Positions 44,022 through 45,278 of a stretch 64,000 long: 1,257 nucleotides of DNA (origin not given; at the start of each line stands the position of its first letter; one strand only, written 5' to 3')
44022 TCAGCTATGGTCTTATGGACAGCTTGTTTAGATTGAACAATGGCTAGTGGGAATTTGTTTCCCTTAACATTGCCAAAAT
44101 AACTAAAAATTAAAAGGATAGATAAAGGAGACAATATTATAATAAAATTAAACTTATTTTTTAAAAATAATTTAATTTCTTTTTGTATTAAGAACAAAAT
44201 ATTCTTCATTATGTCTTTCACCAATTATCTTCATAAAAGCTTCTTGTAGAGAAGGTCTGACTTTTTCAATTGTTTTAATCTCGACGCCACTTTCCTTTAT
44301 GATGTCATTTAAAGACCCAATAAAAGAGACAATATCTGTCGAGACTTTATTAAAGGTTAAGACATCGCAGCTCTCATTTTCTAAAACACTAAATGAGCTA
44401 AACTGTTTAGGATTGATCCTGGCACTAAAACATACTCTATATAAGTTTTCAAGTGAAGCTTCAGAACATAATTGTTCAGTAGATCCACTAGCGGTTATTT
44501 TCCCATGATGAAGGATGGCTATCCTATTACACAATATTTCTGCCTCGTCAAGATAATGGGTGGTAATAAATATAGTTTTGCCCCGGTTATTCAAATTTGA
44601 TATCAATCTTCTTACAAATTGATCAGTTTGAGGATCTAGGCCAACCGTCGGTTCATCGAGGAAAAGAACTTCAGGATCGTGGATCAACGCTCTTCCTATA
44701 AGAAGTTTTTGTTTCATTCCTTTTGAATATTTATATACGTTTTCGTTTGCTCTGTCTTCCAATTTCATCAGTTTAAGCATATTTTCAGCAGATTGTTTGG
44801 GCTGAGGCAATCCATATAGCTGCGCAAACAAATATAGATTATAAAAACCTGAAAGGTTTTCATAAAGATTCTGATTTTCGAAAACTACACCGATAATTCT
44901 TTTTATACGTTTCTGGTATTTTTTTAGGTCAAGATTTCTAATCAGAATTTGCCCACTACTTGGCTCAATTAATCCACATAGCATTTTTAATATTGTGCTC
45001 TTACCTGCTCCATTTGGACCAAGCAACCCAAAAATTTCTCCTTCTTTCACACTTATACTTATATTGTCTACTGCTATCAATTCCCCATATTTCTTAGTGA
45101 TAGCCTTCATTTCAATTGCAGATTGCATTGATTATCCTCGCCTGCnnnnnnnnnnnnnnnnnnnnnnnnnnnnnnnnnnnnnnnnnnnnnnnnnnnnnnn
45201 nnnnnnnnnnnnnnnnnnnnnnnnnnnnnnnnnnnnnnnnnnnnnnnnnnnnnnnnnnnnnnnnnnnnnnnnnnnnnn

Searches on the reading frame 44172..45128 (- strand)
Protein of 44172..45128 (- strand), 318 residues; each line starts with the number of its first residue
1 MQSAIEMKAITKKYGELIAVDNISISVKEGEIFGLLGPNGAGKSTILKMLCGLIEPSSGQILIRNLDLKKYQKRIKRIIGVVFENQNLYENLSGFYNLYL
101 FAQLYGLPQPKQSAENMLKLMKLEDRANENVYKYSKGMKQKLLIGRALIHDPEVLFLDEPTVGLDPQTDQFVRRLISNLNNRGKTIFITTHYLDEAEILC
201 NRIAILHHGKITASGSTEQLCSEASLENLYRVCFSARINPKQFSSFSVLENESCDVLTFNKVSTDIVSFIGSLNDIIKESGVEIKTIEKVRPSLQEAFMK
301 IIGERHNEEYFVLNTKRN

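Call 4: search_protein_families(library=pfam, proteins=[window:44172-45128:-], max_evalue=0.01)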
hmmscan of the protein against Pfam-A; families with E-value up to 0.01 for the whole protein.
window:44172-45128:- (318 aa): 6 families
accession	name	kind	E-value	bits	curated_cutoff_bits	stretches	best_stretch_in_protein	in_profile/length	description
PF00005.33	ABC_tran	-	6.6e-34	117.9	25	1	21-161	2-136/137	ABC transporter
PF13304.12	AAA_21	-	1.7e-15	58.3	27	2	119-191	223-298/304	AAA domain, putative AbiEii toxin, Type IV TA system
PF13175.12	AAA_15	-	7.7e-07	29.5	32.1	1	22-122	16-92/374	AAA ATPase domain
PF13173.12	AAA_14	-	3.1e-05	24.4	27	0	31-79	3-51/129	AAA domain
PF13555.12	AAA_29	-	0.0052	16.9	27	0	25-50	17-42/61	P-loop containing region of AAA domain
PF25199.1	nSTAND_NTPase5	-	0.0075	16.5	34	0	27-67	38-79/145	Novel STAND NTPase 5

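Call 5: search_protein_families(library=ncbifam, proteins=[window:44172-45128:-], max_evalue=0.01)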
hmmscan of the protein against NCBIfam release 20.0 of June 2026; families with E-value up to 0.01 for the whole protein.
window:44172-45128:- (318 aa): 189 families (the best 25 are shown)
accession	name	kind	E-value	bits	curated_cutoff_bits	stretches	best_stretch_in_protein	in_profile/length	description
TIGR01188.1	drrA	subfamily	1.2e-83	280.9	312.45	1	12-303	1-302/302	daunorubicin resistance ABC transporter, ATP-binding protein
NF010060.0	PRK13537.1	equivalog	8.4e-59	199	521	1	3-221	14-234/314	nodulation factor ABC transporter ATP-binding protein NodI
NF033858.1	ABC2_perm_RbbA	equivalog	7.4e-58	196.2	1050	1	3-230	265-494/909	ribosome-associated ATPase/putative transporter RbbA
TIGR03522.1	GldA_ABC_ATP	equivalog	2.2e-57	194.8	402.6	1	5-301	3-300/301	gliding motility-associated ABC transporter ATP-binding subunit GldA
TIGR03740.1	galliderm_ABC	subfamily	3.7e-55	187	309.75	1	6-230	2-218/223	lantibiotic protection ABC transporter ATP-binding subunit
TIGR03864.1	PQQ_ABC_ATP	hypoth_equivalog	6e-55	186.3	302.25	1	4-231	1-230/236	ABC transporter, ATP-binding subunit, PQQ-dependent alcohol dehydrogenase system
NF010059.0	PRK13536.1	equivalog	5.2e-54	183.3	549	1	2-223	41-264/342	nodulation factor ABC transporter ATP-binding protein NodI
TIGR01288.1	nodI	equivalog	5.5e-52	176.7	424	1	3-223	3-225/303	nodulation factor ABC transporter ATP-binding protein NodI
TIGR04406.1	LPS_export_lptB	equivalog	1.5e-41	142.2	240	1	6-230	3-232/239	LPS export ABC transporter ATP-binding protein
TIGR00968.1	3a0106s01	subfamily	3.3e-40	138.1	342.75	1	5-223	1-221/237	sulfate ABC transporter ATP-binding protein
TIGR02673.1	FtsE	equivalog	7.2e-40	136.9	264.85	1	5-210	2-214/214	cell division ATP-binding protein FtsE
NF047930.1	ABC_ATP_B6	equivalog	1.5e-39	136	670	1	4-224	2-227/510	putative B6 ABC transporter ATP-binding protein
NF047568.1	PSM_export_PmtC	equivalog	8.5e-39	133.7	375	1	6-219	2-206/290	phenol-soluble modulin export ABC transporter ATP-binding protein PmtC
TIGR04521.1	ECF_ATPase_2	equivalog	1.5e-38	132.5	330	1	16-224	17-236/279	energy-coupling factor transporter ATPase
NF043075.1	MMSYN1_0197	equivalog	3.2e-38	131.6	550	1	5-224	3-224/341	spermidine/putrescine ABC transporter ATP-binding protein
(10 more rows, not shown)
